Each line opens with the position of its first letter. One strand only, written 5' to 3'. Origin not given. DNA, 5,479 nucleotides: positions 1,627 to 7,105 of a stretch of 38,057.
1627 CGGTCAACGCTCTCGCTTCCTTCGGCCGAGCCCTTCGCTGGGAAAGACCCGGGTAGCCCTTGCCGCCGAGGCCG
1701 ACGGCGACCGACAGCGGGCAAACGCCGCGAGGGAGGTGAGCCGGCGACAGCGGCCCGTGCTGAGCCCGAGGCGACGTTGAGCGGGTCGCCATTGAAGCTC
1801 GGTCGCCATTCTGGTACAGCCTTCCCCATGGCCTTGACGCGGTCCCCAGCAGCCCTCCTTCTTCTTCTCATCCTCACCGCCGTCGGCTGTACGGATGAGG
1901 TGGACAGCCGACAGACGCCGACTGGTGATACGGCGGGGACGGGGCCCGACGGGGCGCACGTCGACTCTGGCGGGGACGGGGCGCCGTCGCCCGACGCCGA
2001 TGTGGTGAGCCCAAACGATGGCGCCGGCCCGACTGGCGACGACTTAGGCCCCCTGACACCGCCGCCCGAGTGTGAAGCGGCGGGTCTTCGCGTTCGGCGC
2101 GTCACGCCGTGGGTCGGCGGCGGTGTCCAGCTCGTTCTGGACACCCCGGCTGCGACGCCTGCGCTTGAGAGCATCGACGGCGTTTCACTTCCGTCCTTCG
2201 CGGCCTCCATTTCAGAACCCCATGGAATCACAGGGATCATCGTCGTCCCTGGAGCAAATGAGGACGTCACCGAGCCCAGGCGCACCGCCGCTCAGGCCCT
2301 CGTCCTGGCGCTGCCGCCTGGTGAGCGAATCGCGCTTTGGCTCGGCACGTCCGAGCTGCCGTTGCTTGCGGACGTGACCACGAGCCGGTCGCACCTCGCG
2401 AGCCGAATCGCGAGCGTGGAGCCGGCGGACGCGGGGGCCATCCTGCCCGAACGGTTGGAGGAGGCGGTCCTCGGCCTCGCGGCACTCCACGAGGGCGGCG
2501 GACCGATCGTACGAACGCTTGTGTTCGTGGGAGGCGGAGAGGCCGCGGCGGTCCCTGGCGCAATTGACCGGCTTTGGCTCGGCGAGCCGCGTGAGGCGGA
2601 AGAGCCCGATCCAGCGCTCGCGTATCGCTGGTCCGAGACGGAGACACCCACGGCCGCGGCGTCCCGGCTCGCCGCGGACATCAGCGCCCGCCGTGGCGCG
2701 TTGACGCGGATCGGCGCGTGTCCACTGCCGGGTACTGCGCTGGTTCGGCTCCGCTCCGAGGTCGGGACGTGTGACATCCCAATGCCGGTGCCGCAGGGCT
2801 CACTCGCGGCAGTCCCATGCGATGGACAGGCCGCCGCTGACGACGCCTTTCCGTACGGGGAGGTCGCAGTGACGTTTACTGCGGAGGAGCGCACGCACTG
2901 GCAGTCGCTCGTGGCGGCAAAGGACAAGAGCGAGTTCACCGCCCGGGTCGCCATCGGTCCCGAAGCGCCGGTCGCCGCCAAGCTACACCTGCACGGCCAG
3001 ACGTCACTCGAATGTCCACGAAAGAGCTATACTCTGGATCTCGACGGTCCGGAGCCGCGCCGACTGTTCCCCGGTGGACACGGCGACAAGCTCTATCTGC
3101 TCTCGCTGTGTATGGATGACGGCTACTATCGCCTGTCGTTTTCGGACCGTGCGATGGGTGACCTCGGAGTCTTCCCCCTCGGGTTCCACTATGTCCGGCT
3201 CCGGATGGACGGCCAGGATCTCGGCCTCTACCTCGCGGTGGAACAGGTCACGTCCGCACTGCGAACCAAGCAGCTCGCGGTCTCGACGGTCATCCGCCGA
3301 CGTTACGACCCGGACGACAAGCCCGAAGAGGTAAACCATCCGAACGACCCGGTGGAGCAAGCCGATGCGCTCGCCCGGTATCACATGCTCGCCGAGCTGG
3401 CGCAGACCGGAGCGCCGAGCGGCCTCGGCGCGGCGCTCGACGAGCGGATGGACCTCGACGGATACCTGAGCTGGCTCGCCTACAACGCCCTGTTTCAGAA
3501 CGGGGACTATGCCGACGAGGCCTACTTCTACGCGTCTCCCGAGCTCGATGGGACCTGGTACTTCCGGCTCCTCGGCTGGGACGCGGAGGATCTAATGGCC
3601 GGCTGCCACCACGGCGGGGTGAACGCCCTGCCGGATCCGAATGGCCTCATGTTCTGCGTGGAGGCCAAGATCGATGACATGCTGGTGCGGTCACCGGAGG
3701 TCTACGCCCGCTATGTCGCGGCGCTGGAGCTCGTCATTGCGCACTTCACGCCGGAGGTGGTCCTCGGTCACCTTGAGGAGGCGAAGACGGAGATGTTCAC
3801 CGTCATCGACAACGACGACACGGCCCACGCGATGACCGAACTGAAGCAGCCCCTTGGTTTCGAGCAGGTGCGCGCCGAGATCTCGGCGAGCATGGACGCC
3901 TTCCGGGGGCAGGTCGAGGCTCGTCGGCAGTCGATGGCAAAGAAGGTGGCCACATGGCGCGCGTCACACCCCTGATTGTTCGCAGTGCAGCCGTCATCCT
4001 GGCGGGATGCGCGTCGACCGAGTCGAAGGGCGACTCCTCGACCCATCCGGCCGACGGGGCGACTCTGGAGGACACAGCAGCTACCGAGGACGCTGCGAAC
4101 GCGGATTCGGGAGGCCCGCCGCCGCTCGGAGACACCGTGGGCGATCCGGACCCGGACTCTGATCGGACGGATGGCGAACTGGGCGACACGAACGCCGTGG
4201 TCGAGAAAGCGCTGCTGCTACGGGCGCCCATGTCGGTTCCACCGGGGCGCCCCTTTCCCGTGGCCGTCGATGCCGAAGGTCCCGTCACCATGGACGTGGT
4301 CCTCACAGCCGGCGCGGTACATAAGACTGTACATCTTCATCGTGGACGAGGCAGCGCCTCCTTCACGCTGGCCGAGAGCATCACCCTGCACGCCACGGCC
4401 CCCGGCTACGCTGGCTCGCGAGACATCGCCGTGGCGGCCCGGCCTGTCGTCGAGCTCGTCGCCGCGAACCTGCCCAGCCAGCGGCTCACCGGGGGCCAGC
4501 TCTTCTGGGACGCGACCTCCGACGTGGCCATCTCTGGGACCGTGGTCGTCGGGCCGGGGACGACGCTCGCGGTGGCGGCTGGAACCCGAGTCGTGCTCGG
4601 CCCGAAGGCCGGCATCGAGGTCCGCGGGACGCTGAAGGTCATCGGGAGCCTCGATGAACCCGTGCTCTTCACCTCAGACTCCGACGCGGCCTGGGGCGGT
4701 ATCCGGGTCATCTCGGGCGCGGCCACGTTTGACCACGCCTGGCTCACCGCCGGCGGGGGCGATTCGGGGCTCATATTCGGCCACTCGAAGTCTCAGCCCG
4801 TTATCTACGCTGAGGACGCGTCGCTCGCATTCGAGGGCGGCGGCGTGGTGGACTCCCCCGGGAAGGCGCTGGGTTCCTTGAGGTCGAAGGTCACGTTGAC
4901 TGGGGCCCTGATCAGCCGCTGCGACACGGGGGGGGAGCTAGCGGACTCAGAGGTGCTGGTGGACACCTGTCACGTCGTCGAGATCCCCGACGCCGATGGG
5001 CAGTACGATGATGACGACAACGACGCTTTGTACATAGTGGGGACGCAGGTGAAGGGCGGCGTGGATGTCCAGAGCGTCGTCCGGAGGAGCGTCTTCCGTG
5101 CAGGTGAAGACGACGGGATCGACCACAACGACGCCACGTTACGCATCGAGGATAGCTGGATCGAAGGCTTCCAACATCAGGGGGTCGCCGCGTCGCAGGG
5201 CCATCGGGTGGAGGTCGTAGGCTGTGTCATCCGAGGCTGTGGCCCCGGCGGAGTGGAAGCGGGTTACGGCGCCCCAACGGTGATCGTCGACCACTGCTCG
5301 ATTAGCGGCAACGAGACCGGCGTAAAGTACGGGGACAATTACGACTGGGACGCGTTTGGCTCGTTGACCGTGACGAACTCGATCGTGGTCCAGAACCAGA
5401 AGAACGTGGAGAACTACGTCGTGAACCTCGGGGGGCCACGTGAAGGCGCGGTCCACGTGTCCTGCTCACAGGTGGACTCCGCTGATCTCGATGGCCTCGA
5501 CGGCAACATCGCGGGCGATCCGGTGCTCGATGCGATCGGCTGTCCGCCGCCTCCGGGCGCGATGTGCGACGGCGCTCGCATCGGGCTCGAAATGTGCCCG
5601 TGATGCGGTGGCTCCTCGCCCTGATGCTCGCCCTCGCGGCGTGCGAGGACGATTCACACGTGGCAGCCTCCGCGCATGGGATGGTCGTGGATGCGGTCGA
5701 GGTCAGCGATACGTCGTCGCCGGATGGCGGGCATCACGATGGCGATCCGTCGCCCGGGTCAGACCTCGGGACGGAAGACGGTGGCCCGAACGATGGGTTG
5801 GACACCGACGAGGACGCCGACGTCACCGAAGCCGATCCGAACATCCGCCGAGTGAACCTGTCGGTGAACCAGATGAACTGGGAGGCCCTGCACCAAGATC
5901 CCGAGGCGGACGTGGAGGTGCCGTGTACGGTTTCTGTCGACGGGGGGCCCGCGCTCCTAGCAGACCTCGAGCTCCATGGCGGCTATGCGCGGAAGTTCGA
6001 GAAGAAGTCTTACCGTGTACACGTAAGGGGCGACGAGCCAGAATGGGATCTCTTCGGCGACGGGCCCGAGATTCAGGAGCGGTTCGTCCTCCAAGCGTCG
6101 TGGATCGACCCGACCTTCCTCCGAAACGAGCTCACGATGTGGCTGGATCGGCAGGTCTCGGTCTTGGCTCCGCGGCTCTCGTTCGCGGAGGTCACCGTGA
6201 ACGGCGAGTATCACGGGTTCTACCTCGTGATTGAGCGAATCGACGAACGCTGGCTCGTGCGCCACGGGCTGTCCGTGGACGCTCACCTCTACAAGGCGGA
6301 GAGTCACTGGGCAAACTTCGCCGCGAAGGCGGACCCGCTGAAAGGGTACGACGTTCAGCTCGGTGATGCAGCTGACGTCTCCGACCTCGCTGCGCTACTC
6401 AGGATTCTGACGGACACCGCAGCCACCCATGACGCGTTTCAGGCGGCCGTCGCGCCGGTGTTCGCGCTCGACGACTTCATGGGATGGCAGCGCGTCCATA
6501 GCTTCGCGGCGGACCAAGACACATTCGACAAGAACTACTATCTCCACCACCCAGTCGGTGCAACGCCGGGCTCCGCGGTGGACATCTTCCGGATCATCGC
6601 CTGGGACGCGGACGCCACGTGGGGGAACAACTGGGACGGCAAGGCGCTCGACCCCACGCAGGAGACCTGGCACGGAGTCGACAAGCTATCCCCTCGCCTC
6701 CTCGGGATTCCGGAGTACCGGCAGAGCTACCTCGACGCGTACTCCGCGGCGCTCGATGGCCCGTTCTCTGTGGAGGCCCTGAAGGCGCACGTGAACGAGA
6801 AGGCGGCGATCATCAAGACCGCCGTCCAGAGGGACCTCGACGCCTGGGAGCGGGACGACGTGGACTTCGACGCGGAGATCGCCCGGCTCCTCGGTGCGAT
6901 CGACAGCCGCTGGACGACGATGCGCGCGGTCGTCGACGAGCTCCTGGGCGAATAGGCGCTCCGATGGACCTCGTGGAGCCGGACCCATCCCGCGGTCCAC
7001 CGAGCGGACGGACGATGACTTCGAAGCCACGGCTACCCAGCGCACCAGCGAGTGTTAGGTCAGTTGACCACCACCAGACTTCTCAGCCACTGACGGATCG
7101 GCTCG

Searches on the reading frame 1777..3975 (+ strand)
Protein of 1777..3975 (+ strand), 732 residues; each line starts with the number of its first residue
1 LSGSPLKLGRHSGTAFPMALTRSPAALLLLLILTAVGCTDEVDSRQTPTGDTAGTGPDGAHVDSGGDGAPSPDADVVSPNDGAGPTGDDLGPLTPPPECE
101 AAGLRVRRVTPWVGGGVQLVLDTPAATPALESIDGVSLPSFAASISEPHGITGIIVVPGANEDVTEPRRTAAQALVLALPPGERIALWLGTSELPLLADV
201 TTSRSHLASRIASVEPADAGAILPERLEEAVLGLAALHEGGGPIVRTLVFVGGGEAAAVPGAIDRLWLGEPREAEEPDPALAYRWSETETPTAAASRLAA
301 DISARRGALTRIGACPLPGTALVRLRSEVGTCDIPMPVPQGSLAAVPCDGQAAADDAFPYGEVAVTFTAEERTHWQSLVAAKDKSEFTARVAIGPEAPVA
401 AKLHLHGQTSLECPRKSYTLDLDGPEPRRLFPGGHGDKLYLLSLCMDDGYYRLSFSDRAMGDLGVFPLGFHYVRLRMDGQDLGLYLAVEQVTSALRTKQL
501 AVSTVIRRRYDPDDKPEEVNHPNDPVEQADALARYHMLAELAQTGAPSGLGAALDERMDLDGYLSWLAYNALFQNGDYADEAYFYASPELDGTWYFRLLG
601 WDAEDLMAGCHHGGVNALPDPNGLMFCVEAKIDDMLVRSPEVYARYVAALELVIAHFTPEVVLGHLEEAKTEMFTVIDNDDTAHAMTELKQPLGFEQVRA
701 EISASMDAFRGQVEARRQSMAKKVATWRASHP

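Call 109: search_protein_families(library=pfam, proteins=[window:1777-3975:+], max_evalue=0.001)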
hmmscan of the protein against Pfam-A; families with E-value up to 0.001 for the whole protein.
window:1777-3975:+ (732 aa): 1 family
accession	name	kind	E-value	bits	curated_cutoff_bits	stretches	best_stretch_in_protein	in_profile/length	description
PF08757.17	CotH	-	4e-31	109.1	23.8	1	404-720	2-322/322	CotH kinase protein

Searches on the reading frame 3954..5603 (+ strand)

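Call 109: search_protein_families(library=pfam, proteins=[window:3954-5603:+], max_evalue=0.001)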
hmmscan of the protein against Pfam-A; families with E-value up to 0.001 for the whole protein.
window:3954-5603:+ (549 aa): 1 family
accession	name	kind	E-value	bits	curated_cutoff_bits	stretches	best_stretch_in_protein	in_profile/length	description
PF13229.12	Beta_helix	-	1.8e-08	34.6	25.9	1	377-482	37-138/158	Right handed beta helix region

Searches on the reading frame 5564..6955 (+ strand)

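Call 109: search_protein_families(library=pfam, proteins=[window:5564-6955:+], max_evalue=0.001)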
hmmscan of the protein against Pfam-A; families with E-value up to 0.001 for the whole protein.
window:5564-6955:+ (463 aa): 1 family
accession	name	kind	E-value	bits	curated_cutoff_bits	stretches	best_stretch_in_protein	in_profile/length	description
PF08757.17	CotH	-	1.9e-53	182.5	23.8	1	136-449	2-318/322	CotH kinase protein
